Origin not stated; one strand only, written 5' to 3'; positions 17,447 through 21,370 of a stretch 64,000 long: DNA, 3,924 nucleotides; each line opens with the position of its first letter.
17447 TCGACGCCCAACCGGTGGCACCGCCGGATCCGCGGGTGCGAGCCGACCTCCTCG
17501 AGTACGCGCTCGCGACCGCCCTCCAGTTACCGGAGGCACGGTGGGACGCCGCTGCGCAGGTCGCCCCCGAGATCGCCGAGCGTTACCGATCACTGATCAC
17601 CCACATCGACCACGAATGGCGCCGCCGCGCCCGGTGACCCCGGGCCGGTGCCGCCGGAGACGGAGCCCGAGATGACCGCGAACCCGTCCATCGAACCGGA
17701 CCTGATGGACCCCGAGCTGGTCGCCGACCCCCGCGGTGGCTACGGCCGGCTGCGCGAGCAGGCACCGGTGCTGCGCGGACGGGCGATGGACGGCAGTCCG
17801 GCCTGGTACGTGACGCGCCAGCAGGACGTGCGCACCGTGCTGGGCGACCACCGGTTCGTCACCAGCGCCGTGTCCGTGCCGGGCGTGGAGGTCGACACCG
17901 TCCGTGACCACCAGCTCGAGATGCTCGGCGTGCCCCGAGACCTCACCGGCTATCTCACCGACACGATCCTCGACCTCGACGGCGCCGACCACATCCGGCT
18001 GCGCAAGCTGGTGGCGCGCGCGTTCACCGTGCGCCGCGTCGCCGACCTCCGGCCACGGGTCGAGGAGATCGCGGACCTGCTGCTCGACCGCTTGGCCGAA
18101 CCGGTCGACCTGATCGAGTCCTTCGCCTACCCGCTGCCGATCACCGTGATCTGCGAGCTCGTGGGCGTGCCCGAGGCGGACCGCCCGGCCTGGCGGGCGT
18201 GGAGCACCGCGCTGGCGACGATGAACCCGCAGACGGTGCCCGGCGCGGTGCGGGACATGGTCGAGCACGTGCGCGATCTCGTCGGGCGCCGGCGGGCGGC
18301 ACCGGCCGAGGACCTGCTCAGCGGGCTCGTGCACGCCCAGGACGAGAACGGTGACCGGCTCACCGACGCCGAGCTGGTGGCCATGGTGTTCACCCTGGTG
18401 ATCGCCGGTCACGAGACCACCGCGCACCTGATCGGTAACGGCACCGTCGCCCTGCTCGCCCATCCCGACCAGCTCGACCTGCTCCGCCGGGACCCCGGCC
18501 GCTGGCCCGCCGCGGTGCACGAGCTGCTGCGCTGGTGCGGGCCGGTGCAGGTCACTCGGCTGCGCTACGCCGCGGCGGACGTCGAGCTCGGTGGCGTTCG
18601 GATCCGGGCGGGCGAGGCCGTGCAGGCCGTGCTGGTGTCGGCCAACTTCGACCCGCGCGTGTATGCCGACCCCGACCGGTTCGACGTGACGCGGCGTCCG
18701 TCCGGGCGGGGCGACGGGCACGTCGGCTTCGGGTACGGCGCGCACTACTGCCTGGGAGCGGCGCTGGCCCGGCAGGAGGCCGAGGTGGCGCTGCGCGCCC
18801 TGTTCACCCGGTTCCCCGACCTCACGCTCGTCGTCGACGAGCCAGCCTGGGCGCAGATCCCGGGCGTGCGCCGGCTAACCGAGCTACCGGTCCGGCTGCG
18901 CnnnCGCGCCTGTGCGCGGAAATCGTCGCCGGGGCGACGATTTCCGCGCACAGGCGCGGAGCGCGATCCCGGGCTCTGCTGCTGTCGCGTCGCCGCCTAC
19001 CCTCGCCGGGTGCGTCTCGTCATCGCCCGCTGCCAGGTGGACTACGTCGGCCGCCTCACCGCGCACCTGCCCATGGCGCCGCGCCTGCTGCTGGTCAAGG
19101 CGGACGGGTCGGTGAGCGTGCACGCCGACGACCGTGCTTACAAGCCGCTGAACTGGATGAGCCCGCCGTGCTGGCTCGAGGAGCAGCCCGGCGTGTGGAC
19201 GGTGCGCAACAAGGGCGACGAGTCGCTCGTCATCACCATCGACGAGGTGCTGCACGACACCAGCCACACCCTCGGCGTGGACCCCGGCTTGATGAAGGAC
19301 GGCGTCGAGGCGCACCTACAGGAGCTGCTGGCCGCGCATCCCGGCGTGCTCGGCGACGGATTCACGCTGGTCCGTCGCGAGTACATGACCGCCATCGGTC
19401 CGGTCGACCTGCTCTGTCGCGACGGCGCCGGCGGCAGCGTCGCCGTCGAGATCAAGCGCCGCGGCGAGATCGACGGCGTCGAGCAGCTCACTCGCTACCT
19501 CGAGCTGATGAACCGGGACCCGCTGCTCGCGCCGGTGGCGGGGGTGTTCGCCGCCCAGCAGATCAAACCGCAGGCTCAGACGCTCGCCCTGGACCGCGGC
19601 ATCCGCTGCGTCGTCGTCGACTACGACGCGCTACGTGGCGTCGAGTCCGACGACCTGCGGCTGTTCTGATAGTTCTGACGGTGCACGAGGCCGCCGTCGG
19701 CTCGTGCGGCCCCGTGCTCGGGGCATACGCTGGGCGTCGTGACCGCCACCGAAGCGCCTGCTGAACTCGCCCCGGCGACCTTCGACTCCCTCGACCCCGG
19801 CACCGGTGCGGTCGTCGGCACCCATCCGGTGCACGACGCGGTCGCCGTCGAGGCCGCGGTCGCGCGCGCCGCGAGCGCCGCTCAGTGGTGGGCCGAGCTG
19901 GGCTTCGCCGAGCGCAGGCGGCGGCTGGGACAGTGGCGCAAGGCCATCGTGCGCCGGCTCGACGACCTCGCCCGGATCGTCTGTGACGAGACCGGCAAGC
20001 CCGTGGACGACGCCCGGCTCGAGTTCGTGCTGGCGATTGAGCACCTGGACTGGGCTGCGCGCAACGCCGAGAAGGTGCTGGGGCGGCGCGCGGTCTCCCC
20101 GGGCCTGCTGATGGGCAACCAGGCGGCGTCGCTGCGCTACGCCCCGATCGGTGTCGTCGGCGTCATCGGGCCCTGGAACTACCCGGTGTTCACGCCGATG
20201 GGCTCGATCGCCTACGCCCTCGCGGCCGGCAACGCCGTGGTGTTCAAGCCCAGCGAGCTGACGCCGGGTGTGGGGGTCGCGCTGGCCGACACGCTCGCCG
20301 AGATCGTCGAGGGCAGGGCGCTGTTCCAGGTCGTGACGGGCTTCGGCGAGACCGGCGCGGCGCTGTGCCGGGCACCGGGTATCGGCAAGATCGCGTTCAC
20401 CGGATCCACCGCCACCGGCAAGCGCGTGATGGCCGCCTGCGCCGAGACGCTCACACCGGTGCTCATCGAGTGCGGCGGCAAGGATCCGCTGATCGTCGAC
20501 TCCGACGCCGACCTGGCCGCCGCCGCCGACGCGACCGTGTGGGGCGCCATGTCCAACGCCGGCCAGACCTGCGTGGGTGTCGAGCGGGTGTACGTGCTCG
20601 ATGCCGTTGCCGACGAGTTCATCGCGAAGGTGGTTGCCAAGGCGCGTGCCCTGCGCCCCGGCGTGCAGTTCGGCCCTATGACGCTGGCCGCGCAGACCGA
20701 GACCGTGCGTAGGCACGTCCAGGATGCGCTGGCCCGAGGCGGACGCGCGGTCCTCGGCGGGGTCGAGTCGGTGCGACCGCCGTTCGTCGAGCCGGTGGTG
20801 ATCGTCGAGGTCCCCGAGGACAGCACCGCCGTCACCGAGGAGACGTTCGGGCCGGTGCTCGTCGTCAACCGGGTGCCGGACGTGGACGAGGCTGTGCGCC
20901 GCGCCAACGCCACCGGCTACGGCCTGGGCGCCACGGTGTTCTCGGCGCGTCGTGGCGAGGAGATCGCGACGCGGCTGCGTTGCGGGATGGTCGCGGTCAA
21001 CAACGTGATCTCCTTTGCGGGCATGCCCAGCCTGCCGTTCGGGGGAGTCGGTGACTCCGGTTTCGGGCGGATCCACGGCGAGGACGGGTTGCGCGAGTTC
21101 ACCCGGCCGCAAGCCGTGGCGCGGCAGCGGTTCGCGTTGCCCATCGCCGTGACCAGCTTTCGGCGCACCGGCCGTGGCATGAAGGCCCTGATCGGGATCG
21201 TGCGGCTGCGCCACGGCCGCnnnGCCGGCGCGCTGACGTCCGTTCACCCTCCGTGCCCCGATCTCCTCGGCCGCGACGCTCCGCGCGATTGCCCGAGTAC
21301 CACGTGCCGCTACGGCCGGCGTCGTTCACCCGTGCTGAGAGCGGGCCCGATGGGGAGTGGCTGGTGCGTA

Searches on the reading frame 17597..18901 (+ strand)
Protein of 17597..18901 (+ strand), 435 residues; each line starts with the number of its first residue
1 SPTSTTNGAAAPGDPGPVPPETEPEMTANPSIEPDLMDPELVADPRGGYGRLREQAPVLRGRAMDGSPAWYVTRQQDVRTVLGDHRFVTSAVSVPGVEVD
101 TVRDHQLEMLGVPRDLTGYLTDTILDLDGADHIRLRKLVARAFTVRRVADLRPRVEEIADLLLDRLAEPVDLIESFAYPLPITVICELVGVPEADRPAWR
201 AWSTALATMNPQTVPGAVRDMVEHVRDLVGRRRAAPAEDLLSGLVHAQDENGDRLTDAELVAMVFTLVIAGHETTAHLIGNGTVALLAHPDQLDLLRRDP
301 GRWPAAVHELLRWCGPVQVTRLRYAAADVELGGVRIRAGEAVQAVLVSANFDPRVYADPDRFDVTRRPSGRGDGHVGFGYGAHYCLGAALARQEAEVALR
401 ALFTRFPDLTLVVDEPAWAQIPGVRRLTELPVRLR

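Call 60: search_protein_families(library=pfam, proteins=[window:17597-18901:+], max_evalue=0.0001)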
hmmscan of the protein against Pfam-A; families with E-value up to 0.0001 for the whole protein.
window:17597-18901:+ (435 aa): 1 family
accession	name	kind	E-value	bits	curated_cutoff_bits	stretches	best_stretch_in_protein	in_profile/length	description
PF00067.27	p450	-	3.8e-29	102.2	22.8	2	305-406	326-432/462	Cytochrome P450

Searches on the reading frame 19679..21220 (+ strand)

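Call 60: search_protein_families(library=pfam, proteins=[window:19679-21220:+], max_evalue=0.0001)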
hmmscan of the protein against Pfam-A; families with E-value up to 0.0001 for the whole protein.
window:19679-21220:+ (514 aa): 1 family
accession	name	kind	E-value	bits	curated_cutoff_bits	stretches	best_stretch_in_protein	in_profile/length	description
PF00171.27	Aldedh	-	7.1e-131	437.4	23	1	33-480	7-461/461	Aldehyde dehydrogenase family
